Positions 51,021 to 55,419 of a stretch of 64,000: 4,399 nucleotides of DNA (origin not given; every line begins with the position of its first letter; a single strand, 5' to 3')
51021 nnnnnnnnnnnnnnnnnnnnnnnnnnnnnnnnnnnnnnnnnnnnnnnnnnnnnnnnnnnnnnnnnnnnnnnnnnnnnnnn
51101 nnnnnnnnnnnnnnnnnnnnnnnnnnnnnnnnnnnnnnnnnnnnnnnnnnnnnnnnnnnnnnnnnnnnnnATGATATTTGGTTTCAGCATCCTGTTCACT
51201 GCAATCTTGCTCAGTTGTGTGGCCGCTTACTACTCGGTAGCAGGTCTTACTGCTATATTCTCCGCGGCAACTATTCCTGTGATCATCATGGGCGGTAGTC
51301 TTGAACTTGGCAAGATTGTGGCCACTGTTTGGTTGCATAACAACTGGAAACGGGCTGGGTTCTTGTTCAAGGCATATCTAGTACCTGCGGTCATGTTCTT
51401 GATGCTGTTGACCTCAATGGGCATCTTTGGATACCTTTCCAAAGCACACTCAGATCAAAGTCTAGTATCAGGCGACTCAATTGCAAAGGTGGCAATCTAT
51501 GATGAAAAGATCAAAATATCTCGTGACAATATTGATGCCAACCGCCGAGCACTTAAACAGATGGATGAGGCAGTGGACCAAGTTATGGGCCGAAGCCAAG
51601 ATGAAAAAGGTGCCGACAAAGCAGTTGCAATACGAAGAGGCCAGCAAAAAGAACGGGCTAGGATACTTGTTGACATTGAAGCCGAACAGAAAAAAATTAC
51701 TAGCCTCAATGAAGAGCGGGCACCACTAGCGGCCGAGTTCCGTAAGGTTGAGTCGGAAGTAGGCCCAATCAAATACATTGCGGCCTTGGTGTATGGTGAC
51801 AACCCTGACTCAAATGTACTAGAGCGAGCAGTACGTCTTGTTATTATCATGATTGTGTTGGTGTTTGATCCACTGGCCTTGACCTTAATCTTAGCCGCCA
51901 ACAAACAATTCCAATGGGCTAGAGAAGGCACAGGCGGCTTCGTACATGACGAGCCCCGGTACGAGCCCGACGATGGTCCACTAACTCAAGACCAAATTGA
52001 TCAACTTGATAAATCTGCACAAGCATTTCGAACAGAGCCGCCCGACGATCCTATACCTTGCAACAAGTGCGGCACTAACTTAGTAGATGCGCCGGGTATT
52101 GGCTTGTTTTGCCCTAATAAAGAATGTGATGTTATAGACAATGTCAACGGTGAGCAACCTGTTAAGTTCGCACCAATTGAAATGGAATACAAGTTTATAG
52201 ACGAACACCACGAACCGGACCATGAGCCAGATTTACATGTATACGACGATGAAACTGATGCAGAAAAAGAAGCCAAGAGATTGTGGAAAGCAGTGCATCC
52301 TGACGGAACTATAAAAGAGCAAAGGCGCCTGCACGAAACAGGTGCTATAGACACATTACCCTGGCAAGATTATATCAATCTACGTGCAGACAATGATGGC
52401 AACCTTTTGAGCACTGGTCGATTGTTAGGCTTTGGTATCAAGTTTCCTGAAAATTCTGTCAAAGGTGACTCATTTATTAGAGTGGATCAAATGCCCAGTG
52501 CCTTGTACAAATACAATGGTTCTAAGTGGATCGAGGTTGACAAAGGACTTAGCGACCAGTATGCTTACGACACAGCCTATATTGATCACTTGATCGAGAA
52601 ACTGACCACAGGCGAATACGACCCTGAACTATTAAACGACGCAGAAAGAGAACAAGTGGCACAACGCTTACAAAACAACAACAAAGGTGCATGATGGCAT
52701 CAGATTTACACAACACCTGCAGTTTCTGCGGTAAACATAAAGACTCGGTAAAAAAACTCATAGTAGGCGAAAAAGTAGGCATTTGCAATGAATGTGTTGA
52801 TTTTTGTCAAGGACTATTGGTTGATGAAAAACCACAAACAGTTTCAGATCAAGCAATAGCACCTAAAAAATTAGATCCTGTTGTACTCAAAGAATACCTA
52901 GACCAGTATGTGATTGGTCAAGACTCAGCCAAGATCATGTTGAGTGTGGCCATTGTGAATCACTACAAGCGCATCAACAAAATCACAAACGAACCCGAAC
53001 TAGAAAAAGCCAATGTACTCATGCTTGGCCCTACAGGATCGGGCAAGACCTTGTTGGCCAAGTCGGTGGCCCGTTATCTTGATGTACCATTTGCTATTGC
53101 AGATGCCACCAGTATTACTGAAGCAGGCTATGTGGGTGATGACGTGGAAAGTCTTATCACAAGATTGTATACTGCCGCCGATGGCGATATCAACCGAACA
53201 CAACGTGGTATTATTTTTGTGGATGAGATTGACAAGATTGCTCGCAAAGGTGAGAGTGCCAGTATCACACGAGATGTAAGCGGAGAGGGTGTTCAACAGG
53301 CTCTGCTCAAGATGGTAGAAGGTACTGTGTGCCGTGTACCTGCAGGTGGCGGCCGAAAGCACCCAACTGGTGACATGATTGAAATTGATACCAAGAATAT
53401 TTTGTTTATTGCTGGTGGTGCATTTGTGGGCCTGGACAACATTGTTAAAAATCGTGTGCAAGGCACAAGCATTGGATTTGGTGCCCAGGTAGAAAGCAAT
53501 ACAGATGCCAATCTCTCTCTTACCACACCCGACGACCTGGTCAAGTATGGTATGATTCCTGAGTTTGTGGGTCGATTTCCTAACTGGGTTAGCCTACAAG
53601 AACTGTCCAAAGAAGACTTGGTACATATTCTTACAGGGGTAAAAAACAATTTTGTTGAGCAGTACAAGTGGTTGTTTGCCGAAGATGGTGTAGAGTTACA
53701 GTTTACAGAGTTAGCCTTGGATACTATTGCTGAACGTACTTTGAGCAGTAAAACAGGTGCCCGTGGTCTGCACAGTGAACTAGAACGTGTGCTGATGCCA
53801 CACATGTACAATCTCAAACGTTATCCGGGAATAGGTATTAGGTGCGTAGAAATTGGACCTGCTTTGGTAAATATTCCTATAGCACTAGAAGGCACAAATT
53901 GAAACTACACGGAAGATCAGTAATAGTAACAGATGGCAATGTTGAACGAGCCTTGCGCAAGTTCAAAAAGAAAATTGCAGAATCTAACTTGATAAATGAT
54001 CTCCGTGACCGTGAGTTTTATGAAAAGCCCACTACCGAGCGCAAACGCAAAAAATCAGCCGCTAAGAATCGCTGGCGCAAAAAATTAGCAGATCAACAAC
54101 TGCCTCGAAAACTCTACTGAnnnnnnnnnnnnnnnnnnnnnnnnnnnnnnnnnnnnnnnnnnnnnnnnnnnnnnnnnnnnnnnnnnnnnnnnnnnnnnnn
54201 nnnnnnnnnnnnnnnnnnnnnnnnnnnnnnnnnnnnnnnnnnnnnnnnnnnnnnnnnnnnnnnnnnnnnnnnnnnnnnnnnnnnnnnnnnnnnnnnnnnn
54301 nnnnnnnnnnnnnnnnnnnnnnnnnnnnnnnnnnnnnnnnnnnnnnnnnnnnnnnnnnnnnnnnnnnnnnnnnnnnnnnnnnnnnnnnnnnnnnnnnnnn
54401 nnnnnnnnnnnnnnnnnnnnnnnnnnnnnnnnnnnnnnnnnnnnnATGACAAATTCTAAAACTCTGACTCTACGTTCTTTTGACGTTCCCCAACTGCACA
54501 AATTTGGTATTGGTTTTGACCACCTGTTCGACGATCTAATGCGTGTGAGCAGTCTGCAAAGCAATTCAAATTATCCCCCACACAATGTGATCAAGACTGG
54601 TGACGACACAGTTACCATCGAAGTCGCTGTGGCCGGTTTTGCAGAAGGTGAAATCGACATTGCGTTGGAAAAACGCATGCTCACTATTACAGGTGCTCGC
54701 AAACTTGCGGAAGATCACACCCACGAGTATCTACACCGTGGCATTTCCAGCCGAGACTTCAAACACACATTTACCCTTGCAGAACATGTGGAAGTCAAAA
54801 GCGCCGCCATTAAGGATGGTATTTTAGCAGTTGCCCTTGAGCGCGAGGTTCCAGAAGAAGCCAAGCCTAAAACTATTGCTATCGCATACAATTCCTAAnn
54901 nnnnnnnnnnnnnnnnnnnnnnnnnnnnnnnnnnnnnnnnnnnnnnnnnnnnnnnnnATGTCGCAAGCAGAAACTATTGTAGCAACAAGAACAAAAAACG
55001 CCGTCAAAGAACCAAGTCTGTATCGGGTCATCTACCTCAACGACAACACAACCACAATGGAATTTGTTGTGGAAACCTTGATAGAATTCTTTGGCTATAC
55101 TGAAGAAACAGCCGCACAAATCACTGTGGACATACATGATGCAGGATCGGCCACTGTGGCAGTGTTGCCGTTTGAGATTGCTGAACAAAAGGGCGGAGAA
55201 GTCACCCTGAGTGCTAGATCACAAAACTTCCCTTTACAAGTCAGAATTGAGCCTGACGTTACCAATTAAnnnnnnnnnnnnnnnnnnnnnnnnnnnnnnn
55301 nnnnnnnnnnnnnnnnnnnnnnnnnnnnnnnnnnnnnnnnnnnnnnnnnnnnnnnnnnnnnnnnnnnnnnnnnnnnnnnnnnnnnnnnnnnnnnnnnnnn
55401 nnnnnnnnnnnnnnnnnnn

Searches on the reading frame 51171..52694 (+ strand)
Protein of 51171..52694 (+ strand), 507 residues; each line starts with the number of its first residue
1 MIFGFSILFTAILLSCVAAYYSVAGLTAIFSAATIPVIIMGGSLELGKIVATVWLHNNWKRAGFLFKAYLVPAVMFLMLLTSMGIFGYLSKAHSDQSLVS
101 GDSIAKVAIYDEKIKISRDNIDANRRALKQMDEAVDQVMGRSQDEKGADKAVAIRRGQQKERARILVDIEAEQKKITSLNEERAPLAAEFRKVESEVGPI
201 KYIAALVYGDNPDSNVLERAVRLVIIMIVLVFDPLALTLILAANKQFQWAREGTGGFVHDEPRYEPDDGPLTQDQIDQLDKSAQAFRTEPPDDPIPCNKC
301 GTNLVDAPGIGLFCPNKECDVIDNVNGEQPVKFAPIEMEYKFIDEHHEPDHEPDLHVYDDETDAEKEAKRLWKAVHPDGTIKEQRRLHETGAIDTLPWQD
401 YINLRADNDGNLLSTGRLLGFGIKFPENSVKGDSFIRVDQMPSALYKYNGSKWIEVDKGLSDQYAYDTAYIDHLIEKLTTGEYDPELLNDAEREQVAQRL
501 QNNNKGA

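Call 9: search_protein_families(library=pfam, proteins=[window:51171-52694:+], max_evalue=0.01)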
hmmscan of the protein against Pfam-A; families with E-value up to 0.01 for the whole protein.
window:51171-52694:+ (507 aa): 1 family
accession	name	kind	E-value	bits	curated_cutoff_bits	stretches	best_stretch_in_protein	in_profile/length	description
PF16969.10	SRP68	-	0.00091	18.7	26.1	1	96-180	275-359/565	RNA-binding signal recognition particle 68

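Call 28: search_protein_families(library=phrogs, proteins=[window:51171-52694:+], max_evalue=0.01)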
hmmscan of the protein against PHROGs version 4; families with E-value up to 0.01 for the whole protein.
window:51171-52694:+ (507 aa): 1 family
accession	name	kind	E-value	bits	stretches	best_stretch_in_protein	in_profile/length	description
phrog_11591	-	head and packaging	6.8e-05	23.4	1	342-464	347-462/497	virion structural protein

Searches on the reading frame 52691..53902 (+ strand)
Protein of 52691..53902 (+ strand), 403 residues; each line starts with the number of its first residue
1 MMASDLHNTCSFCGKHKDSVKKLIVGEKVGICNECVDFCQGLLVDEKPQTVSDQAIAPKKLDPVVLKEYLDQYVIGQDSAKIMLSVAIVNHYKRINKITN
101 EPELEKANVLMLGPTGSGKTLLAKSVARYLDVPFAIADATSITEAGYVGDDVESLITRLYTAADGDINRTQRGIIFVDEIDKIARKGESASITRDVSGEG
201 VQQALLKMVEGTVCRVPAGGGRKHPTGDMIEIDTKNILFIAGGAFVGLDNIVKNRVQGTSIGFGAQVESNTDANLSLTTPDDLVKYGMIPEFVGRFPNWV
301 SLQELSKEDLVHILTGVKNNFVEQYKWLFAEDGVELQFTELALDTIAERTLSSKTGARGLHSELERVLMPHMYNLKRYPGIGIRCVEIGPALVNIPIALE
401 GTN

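Call 9: search_protein_families(library=pfam, proteins=[window:52691-53902:+], max_evalue=0.01)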
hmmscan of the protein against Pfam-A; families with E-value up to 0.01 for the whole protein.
window:52691-53902:+ (403 aa): 10 families
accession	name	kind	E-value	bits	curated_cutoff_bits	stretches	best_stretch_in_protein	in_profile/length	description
PF07724.20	AAA_2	-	9.9e-32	110.7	27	1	105-298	2-165/166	AAA domain (Cdc48 subfamily)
PF00004.35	AAA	-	4.9e-16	59.8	21.2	1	109-214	1-97/131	ATPase family associated with various cellular activities (AAA)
PF06689.19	zf-C4_ClpX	-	6.5e-13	48.8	27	1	9-43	2-37/39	ClpX C4-type zinc finger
PF10431.15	ClpB_D2-small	-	1.6e-08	34.9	21.9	1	305-374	1-66/81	C-terminal, D2-small domain, of ClpB protein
PF01078.27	Mg_chelatase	-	2.7e-06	27.4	20.3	1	107-130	23-46/207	Magnesium chelatase, subunit ChlI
PF00493.29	MCM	-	6.5e-06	25.8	23.3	1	68-187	20-137/224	MCM P-loop domain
PF05496.18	RuvB_N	-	6.7e-06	26.4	27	1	69-188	5-101/159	Holliday junction DNA helicase RuvB P-loop domain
PF00158.32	Sigma54_activat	-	4.8e-05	23.5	20.2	1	92-185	12-107/168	Sigma-54 interaction domain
PF07728.20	AAA_5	-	0.00027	21.4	22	1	108-184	1-79/139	AAA domain (dynein-related subfamily)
PF12775.13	AAA_7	-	0.0039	17.2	25.8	1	105-181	32-110/181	P-loop containing dynein motor region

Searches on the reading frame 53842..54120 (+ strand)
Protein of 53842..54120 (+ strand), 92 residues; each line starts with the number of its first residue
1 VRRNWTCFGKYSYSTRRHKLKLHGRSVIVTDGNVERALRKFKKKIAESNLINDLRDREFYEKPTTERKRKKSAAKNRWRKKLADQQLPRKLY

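Call 66: search_protein_families(library=pfam, proteins=[window:53842-54120:+], max_evalue=0.01)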
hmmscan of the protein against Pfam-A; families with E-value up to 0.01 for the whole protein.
window:53842-54120:+ (92 aa): 1 family
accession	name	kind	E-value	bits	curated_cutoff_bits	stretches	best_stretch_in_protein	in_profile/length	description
PF01165.25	Ribosomal_S21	-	7.9e-18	64.4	27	1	26-77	1-53/55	Ribosomal protein S21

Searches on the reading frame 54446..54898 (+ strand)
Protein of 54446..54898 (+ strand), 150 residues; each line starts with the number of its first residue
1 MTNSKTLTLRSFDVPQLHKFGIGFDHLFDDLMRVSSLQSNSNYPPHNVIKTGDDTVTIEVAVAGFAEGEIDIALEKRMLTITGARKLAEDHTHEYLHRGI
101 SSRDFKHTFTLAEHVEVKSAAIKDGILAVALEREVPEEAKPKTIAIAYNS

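Call 66: search_protein_families(library=pfam, proteins=[window:54446-54898:+], max_evalue=0.01)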
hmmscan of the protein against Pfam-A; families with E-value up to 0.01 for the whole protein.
window:54446-54898:+ (150 aa): 1 family
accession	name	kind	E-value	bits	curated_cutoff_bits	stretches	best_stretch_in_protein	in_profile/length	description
PF00011.27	HSP20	-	4.6e-18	65.6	20.8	1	49-146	2-101/102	Hsp20/alpha crystallin family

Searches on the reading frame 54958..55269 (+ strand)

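Call 66: search_protein_families(library=pfam, proteins=[window:54958-55269:+], max_evalue=0.01)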
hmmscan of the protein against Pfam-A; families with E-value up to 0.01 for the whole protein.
window:54958-55269:+ (103 aa): 1 family
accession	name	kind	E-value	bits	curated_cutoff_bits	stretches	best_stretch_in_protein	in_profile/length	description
PF02617.22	ClpS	-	8.5e-25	86.8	23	1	17-95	1-79/80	ATP-dependent Clp protease adaptor protein ClpS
